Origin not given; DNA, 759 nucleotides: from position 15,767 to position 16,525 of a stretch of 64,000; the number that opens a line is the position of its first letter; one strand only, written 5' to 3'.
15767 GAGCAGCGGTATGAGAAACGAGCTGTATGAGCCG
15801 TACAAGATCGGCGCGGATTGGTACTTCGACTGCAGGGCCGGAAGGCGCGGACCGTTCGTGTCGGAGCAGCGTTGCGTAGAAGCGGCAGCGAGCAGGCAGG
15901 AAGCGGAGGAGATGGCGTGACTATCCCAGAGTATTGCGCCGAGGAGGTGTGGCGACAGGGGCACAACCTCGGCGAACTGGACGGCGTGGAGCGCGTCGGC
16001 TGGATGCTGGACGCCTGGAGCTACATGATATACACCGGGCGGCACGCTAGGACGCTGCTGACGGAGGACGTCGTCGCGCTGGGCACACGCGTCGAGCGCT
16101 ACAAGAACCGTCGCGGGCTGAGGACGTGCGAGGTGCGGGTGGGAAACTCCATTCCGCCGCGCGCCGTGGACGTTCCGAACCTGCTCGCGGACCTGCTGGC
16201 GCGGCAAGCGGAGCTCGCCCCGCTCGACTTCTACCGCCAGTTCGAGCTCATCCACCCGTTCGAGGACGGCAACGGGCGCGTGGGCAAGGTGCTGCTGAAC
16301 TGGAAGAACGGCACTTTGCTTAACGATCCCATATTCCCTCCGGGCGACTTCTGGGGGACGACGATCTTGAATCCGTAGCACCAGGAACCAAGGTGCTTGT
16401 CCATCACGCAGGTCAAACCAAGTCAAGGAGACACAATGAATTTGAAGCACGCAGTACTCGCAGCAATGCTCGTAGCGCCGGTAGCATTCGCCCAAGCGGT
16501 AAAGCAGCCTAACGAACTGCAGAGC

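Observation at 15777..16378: Phage-encoded Fic (AMPylase-type) protein preceded by an overlapping 47-aa ORF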

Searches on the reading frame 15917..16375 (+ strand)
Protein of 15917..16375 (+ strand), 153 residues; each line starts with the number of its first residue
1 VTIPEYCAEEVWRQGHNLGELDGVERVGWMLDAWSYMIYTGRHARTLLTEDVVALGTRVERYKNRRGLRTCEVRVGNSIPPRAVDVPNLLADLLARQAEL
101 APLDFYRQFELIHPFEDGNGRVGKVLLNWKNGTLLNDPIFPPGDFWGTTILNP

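Call 3: search_protein_families(library=pfam, proteins=[window:15917-16375:+], max_evalue=1)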
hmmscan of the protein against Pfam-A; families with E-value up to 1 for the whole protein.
window:15917-16375:+ (153 aa): 1 family
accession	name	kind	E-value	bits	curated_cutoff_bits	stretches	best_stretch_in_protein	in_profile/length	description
PF02661.23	Fic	-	5.8e-09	37.1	24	1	61-129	17-91/93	Fic/DOC family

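Call 4: search_protein_families(library=phrogs, proteins=[window:15917-16375:+], max_evalue=0.1)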
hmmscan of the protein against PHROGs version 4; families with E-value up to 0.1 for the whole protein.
window:15917-16375:+ (153 aa): 4 families
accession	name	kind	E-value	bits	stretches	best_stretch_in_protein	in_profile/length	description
phrog_5978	-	unknown function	2.9e-08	34.2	1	106-129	193-216/364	-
phrog_11900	-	unknown function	2.7e-05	24.8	1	104-129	148-173/230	-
phrog_23170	-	unknown function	0.009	16.7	1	107-128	119-140/191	-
phrog_12747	-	unknown function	0.032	14.8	1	104-127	129-152/211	-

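Call 5: search_protein_families(library=ncbifam, proteins=[window:15917-16375:+], max_evalue=1)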
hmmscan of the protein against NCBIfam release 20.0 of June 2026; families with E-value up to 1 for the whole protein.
window:15917-16375:+ (153 aa): 5 families
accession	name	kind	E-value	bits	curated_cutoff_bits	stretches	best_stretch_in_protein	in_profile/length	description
NF046030.1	ProtAdlyltaseSoFic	equivalog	9.2e-06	24.8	550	1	107-128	187-210/361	protein adenylyltransferase Fic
NF011728.1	PRK15181.1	equivalog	0.006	15.6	760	1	60-144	143-228/348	Vi polysaccharide biosynthesis UDP-N-acetylglucosaminuronic acid C-4 epimerase TviC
TIGR02613.1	mob_myst_B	hypoth_equivalog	0.06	13.2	124.4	1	103-126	113-136/186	mobile mystery protein B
NF043028.1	T4SS_AnkX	equivalog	0.06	11.5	1400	1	106-146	218-255/938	Dot/Icm T4SS effector AnkN/AnkX/LegA8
NF046029.1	ProtAdlyltaseNmFic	equivalog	0.25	11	230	1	106-128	90-112/177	protein adenylyltransferase Fic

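Call 6: search_dna_similar(query=window:15917-16375:+, collection=phages, mode=protein, max_evalue=0.001, max_rows=30)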
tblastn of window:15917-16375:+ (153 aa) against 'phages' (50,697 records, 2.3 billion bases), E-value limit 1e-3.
Records with a match: 2; places in all: 2; records where one place covers at least 80% of the query: 0.
Best place of each record, by identity: <60% 2.
By first word of the organism name: Streptococcus 2.
By host as written in the record: Streptococcus pseudopneumoniae IS7493 1; Streptococcus pneumoniae TCH8431 1.
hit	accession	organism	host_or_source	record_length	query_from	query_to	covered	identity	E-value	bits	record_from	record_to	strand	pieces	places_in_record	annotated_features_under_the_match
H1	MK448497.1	Streptococcus satellite phage Javan437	Streptococcus pseudopneumoniae IS7493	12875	104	144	27%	48.8%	3e-4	45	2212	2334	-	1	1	hypothetical protein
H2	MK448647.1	Streptococcus satellite phage Javan759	Streptococcus pneumoniae TCH8431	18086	104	144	27%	48.8%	3e-4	45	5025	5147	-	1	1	hypothetical protein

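Call 8: find_homologous_proteins(query=window:15917-16375:+, max_evalue=0.001)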
Query window:15917-16375:+ (153 aa): 126 proteins with E <= 0.001 among 251 candidates; the best 120 are listed.
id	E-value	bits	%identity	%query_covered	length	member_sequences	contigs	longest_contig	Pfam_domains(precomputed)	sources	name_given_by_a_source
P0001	2.1e-101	354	99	100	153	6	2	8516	PF02661.24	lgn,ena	-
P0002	2.7e-54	201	61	100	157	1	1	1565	PF02661.24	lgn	-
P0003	1.1e-52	196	59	100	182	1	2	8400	PF02661.24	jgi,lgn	jgi:hypothetical protein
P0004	4.9e-52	194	61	100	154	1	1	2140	PF02661.24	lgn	-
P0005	2.1e-51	192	61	100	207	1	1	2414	PF02661.24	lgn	-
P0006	6.6e-51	190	63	97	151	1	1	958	PF02661.24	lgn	-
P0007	3.3e-50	188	57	100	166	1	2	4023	PF02661.24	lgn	-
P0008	4.0e-50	188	62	100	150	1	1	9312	PF02661.24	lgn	-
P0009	4.1e-50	188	60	100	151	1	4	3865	PF02661.24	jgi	jgi:hypothetical protein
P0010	1.3e-49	186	60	97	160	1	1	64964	PF02661.24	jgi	jgi:hypothetical protein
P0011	4.3e-49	184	58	100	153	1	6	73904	PF02661.24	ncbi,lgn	-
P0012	6.0e-49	184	58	100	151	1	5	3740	PF02661.24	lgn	-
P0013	9.1e-49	183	55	100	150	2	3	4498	PF02661.24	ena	-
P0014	9.5e-49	183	59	97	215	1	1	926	PF02661.24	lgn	-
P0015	9.7e-49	183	60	100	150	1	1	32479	PF02661.24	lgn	-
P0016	1.8e-48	182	59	97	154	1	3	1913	PF02661.24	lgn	-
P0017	2.3e-48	182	58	100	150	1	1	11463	PF02661.24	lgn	-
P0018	2.5e-48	182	57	100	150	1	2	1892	PF02661.24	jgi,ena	jgi:hypothetical protein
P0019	4.1e-48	181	57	100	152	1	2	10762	PF02661.24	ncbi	-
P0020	4.6e-48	181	58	100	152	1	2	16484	PF02661.24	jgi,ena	jgi:hypothetical protein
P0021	5.3e-48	181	58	100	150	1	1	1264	PF02661.24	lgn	-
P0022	8.0e-48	180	58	100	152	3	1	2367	PF02661.24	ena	-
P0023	1.6e-47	179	54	100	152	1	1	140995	PF02661.24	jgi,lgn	jgi:hypothetical protein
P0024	2.5e-47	179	59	97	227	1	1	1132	PF02661.24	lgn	-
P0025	3.9e-47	178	57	100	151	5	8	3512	PF02661.24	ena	-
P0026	4.1e-47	178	54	99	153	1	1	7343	PF02661.24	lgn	-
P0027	4.7e-47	178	57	100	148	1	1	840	PF02661.24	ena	-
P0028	5.6e-47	177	55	100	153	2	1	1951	PF02661.24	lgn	-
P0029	8.8e-47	177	55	100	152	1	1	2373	PF02661.24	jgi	jgi:hypothetical protein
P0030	1.1e-46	176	57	100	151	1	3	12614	PF02661.24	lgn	-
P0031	1.5e-46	176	57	99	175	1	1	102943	PF02661.24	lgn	-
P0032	1.8e-46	176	56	100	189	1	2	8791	PF02661.24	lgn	-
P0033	2.5e-46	175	53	100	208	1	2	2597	PF02661.24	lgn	-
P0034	2.7e-46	175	55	97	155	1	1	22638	PF02661.24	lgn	-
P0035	2.8e-46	175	56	100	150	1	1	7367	PF02661.24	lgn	-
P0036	3.2e-46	175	59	99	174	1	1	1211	PF02661.24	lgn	-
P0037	3.8e-46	175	57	100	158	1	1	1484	PF02661.24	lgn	-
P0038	3.9e-46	175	58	99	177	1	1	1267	PF02661.24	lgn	-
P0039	9.3e-46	173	55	100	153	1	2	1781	PF02661.24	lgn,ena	-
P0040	1.0e-45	173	57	97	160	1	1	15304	PF02661.24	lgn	-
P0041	1.2e-45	173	57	97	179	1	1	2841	PF02661.24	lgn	-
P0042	1.2e-45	173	55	97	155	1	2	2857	PF02661.24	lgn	-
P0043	2.3e-45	172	56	100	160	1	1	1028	PF02661.24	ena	-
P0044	2.8e-45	172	54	97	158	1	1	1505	PF02661.24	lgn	-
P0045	2.9e-45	172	54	100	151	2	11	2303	PF02661.24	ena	-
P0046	3.0e-45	172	57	97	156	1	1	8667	PF02661.24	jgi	jgi:hypothetical protein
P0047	5.4e-45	171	55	100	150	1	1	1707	PF02661.24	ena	-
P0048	7.9e-45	170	54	100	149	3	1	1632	PF02661.24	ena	-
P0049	8.3e-45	170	55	100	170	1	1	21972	PF02661.24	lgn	-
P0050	1.2e-44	170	54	100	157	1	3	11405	PF02661.24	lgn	-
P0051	1.3e-44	170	56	99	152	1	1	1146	PF02661.24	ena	-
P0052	1.4e-44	170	59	93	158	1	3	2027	PF02661.24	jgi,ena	-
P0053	1.4e-44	170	54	100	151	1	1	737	PF02661.24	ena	-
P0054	1.5e-44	169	53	100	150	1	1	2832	PF02661.24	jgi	jgi:Fic/DOC family protein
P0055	1.7e-44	169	54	100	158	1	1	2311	PF02661.24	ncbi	-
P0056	2.9e-44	169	53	97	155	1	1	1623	PF02661.24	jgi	-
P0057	4.0e-44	168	57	97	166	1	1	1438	PF02661.24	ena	-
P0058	9.2e-44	167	55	100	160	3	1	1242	PF02661.24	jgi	-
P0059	1.1e-43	167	55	100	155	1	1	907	PF02661.24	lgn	-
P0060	1.3e-43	166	54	100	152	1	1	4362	PF02661.24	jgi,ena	-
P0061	1.4e-43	166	55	100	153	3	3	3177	PF02661.24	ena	-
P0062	1.6e-43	166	54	99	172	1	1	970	PF02661.24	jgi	jgi:hypothetical protein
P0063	1.6e-43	166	56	99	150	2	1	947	PF02661.24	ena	-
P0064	3.3e-43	165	51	99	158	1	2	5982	PF02661.24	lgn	-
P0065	4.3e-43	165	55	100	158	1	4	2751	PF02661.24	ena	-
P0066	5.0e-43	165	53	97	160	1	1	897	PF02661.24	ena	-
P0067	6.8e-43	164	55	99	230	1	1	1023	PF02661.24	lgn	-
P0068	7.5e-43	164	54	100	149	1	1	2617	PF02661.24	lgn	-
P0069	8.2e-43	164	53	97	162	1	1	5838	PF02661.24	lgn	-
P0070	8.3e-43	164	54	100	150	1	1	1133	PF02661.24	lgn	-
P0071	1.1e-42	163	51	99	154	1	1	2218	PF02661.24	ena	-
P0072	1.1e-42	163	53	97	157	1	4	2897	PF02661.24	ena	-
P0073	1.2e-42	163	56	99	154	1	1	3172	PF02661.24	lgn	-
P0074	1.4e-42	163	51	100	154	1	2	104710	PF02661.24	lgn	-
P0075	2.2e-42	162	55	100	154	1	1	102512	PF02661.24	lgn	-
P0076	2.8e-42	162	52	97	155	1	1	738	PF02661.24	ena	-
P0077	5.3e-42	161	51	100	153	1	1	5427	PF02661.24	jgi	jgi:hypothetical protein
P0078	7.3e-42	161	54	100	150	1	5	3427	PF02661.24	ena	-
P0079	1.1e-41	160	53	99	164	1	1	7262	PF02661.24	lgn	-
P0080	1.4e-41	160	52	99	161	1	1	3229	PF02661.24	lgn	-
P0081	1.7e-41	160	54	97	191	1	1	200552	PF02661.24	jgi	jgi:hypothetical protein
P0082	1.8e-41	159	52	100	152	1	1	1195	PF02661.24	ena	-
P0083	2.9e-41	159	56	97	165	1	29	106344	PF02661.24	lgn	-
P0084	3.7e-41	158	52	100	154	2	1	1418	PF02661.24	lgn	-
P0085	5.2e-41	158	55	97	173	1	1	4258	PF02661.24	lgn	-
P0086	6.4e-41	158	52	100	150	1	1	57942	PF02661.24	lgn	-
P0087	8.5e-41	157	52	100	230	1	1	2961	PF02661.24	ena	-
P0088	1.0e-40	157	52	100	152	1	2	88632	PF02661.24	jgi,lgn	jgi:hypothetical protein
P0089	1.0e-40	157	53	100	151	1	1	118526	PF02661.24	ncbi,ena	-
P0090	1.7e-40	156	52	99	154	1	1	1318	PF02661.24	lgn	-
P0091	1.7e-40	156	52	100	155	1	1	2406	PF02661.24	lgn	-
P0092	1.8e-40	156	51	100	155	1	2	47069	PF02661.24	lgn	-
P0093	3.1e-40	155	52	100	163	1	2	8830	PF02661.24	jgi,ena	-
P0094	3.4e-40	155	50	99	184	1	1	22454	PF02661.24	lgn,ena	-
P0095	4.9e-40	155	49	99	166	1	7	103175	PF02661.24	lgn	-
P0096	1.0e-39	154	52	100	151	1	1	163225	PF02661.24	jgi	jgi:Fic/DOC family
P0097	1.4e-39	153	53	97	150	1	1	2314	PF02661.24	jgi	-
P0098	2.7e-39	152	51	100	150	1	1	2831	PF02661.24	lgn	-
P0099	4.0e-39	152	51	100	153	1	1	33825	PF02661.24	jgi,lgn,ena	-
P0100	5.3e-39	151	51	100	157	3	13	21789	PF02661.24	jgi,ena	jgi:hypothetical protein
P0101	9.5e-39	151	52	100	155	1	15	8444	PF02661.24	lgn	-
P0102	1.1e-38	150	52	97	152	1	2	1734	PF02661.24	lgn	-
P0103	1.2e-38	150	51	97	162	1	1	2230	PF02661.24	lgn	-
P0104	1.6e-38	150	51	97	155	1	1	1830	PF02661.24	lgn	-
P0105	3.1e-38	149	51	97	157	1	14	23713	PF02661.24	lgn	-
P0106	5.3e-38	148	54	93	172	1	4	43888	PF02661.24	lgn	-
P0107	6.7e-38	148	47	99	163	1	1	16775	PF02661.24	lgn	-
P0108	7.0e-38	148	50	100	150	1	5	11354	PF02661.24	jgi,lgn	jgi:hypothetical protein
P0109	1.1e-37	147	52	100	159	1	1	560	PF02661.24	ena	-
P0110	1.1e-37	147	50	100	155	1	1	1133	PF02661.24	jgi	-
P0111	7.2e-37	144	52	100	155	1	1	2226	PF02661.24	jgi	jgi:hypothetical protein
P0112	1.2e-36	144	50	97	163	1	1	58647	PF02661.24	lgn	-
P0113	8.7e-36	141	49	100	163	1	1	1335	PF02661.24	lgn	-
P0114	2.4e-35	140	51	97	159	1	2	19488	PF02661.24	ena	-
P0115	1.3e-34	137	49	95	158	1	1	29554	PF02661.24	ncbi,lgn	-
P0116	1.3e-33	134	55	82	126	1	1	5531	PF02661.24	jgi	jgi:Fic/DOC family protein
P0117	1.4e-33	134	50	93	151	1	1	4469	PF02661.24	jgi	-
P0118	1.2e-32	131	47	100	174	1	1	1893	PF02661.24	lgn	-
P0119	6.3e-29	119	44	99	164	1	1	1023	PF02661.24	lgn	-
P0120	7.1e-28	115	49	96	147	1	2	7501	PF02661.24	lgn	-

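Call 11: find_related_loci(query=A1, collection=viral_contigs, flank=6000)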
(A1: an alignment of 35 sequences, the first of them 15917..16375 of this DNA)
Query A1 (153 aa) in viral_contigs; peptide patterns used: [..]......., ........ (x = any residue, [..] = any of these).
598 stretches matched a pattern (row limit reached: there are more); 307 encode a relative of the query (tblastn E <= 1e-3); the best 80 are kept; 80 distinct loci.
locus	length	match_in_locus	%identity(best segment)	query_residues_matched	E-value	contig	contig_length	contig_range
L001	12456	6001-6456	58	1-153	3e-52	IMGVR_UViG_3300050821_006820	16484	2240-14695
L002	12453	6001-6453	56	1-153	5e-49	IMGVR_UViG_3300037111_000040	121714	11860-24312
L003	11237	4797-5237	55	5-153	2e-45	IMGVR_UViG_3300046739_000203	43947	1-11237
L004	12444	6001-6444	51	5-153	2e-44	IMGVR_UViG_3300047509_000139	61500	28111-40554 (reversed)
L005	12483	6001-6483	52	1-153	1e-41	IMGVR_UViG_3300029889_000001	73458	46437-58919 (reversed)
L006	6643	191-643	49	2-153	7e-41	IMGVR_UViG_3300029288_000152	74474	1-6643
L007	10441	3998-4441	49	1-150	5e-45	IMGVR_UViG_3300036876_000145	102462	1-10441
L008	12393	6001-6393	45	1-134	4e-27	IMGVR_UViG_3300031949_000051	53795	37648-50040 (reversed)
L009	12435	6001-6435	44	1-149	1e-25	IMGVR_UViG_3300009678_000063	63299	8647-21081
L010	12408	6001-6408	42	2-145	2e-25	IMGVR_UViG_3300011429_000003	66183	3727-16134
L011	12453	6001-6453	39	1-145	2e-22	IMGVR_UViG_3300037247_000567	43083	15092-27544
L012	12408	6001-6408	38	3-146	4e-22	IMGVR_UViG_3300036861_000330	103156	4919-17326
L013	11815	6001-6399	36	23-152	4e-21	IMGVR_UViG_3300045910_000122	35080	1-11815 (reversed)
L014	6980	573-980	32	3-145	1e-16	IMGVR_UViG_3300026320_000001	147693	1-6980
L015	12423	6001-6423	37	1-141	3e-16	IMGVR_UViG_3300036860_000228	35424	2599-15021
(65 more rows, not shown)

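Call 18: predict_structure(alignment_id=A1)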
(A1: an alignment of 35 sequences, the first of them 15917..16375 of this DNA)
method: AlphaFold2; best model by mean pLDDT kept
length: 153 residues; sequences in the alignment: 35
mean_pLDDT: 96.3   pTM: 0.91
mean pLDDT of the five models: 96.3, 96.0, 95.2, 94.9, 94.8
residues with pLDDT >= 90: 143; 70-90: 10; 50-70: 0; < 50: 0
segments of 3 or more residues with pLDDT < 50: none
pLDDT, mean of each block of 10 residues (from residue 1): 97 97 98 97 88 98 98 94 98 98 98 98 98 96 94 82
secondary structure, 60 per line:
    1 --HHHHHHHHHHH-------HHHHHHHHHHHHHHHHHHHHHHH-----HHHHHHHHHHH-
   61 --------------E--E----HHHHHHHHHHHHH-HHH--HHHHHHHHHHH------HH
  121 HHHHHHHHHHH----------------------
elements in order: H3-13 H21-43 H49-59 H83-95 H102-112 H119-131

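Call 21: search_solved_structures(query=A1, max_evalue=0.01, show_alignments=4)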
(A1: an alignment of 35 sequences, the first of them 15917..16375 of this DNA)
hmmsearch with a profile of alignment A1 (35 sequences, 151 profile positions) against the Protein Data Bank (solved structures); distinct sequences matched with E-value up to 0.01: 38.
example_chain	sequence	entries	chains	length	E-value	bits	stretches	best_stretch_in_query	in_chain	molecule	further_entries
9yz5_A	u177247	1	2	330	3.1e-10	43.1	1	43-129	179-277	Protein adenylyltransferase FICD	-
6i7g_A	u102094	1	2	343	3.4e-10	42.9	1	43-129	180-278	Adenosine monophosphate-protein transferase FICD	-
4u04_A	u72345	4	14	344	3.4e-10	42.9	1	43-129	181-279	Adenosine monophosphate-protein transferase FICD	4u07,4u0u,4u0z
4u0s_A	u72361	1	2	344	3.4e-10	42.9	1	43-129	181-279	Adenosine monophosphate-protein transferase FICD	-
6i7h_A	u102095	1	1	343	3.5e-10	42.9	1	43-129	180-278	Adenosine monophosphate-protein transferase FICD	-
6i7i_A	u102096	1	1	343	3.5e-10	42.9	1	43-129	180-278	Adenosine monophosphate-protein transferase FICD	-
6i7j_A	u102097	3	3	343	4e-10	42.7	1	44-129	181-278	Adenosine monophosphate-protein transferase FICD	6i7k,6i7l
6zmd_B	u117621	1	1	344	4.1e-10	42.7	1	44-129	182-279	Protein adenylyltransferase FICD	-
7b7z_A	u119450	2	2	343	1.8e-08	37.3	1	44-129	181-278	Protein adenylyltransferase FICD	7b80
5jj6_A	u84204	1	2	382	2.4e-08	36.9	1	40-129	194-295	Adenosine monophosphate-protein transferase FICD homolog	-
5jj7_A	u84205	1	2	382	2.4e-08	36.9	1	40-129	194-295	Adenosine monophosphate-protein transferase FICD homolog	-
4x2e_A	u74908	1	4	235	2.3e-07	33.8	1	79-126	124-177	Fic family protein putative filamentation induced by cAMP protein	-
4x2c_A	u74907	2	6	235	2.3e-07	33.8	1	79-126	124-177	Fic family protein putative filamentation induced by cAMP protein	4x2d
4rgl_A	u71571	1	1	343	5.1e-07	32.6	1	77-124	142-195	Filamentation induced by cAMP protein Fic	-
7cb8_A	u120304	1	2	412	5.4e-07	32.6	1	76-129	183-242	Fic-domain containing protein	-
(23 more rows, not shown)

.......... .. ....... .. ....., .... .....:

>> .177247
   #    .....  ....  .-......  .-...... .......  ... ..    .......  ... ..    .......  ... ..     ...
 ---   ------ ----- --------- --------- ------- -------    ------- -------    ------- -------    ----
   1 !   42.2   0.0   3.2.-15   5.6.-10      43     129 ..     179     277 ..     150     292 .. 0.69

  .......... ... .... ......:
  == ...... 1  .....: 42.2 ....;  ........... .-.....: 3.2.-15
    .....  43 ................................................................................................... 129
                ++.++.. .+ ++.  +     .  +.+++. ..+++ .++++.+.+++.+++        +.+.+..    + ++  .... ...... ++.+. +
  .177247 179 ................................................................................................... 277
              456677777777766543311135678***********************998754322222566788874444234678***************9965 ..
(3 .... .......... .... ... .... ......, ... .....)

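Call 22: fold_search(model_id=the predicted structure, library=pdb)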
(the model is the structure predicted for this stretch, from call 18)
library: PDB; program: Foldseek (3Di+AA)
matches with E <= 10: 134; with E <= 0.001: 26
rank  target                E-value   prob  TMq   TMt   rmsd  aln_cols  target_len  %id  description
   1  4u0s_B                4.2e-06  1.00  0.64  0.31   2.2       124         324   27  Structure of Eukaryotic fic domain containing protein with ADP (released 2014-12-10)
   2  6i7i                  6.0e-06  1.00  0.63  0.30   2.3       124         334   28  Crystal structure of dimeric FICD mutant K256A complexed with MgATP (released 2019-09-25)
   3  4u0s_A                7.1e-06  1.00  0.70  0.35   2.7       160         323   24  Structure of Eukaryotic fic domain containing protein with ADP (released 2014-12-10)
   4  6i7g_B                7.9e-06  1.00  0.70  0.33   2.8       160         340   24  Crystal structure of dimeric wild type FICD complexed with ATP (released 2019-09-25)
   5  4u04_A                9.7e-06  1.00  0.68  0.35   3.5       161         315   24  Structure of a eukaryotic fic domain containing protein (released 2014-12-10)
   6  4u04_B                1.5e-05  1.00  0.72  0.36   2.6       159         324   24  Structure of a eukaryotic fic domain containing protein (released 2014-12-10)
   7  4u0z_H                1.5e-05  1.00  0.64  0.33   5.0       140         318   25  Eukaryotic Fic Domain containing protein with bound APCPP (released 2014-12-10)
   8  4u0z_F                1.6e-05  1.00  0.64  0.32   5.0       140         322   25  Eukaryotic Fic Domain containing protein with bound APCPP (released 2014-12-10)
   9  4u0z_G                1.6e-05  1.00  0.64  0.32   5.0       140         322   25  Eukaryotic Fic Domain containing protein with bound APCPP (released 2014-12-10)
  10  4u0z_B                1.6e-05  1.00  0.64  0.32   5.0       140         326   25  Eukaryotic Fic Domain containing protein with bound APCPP (released 2014-12-10)
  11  6i7h                  1.8e-05  1.00  0.67  0.33   5.0       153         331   25  Crystal structure of dimeric FICD mutant K256S (released 2019-09-25)
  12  6i7l                  2.1e-05  1.00  0.71  0.34   4.3       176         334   24  Crystal structure of monomeric FICD mutant L258D complexed with MgAMP-PNP (released 2019-09-25)
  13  4u0z_A                2.1e-05  1.00  0.63  0.32   5.0       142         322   24  Eukaryotic Fic Domain containing protein with bound APCPP (released 2014-12-10)
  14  4u07_A                2.4e-05  1.00  0.72  0.36   2.4       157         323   24  ATP bound to eukaryotic FIC domain containing protein (released 2014-12-10)
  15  6i7j                  2.5e-05  1.00  0.68  0.32   4.1       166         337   24  Crystal structure of monomeric FICD mutant L258D (released 2019-09-25)
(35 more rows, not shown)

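Call 23: search_protein_families(library=padloc, proteins=[window:15917-16375:+], max_evalue=1)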
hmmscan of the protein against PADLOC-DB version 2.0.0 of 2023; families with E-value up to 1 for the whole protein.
window:15917-16375:+ (153 aa): 8 families
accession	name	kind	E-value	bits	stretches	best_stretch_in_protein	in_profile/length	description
PDLC03963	SoFic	-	8.4e-11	39.8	1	62-127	133-208/361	-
PDLC04836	PDC-S04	-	7.5e-10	36.4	1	100-128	155-184/244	-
PDLC04840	PDC-S04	-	8.6e-09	33.4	1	103-130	146-173/227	-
PDLC04837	PDC-S04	-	1.4e-07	29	1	104-127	156-179/234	-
PDLC04839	PDC-S04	-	2.5e-06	25.3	1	109-128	137-156/205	-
PDLC04966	PDC-S24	-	6.8e-05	19.9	1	109-128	314-333/497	-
PDLC04838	PDC-S04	-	0.00069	17.4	1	104-127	135-158/209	-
PDLC04842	PDC-S04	-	0.056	11.2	1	106-128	105-127/202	-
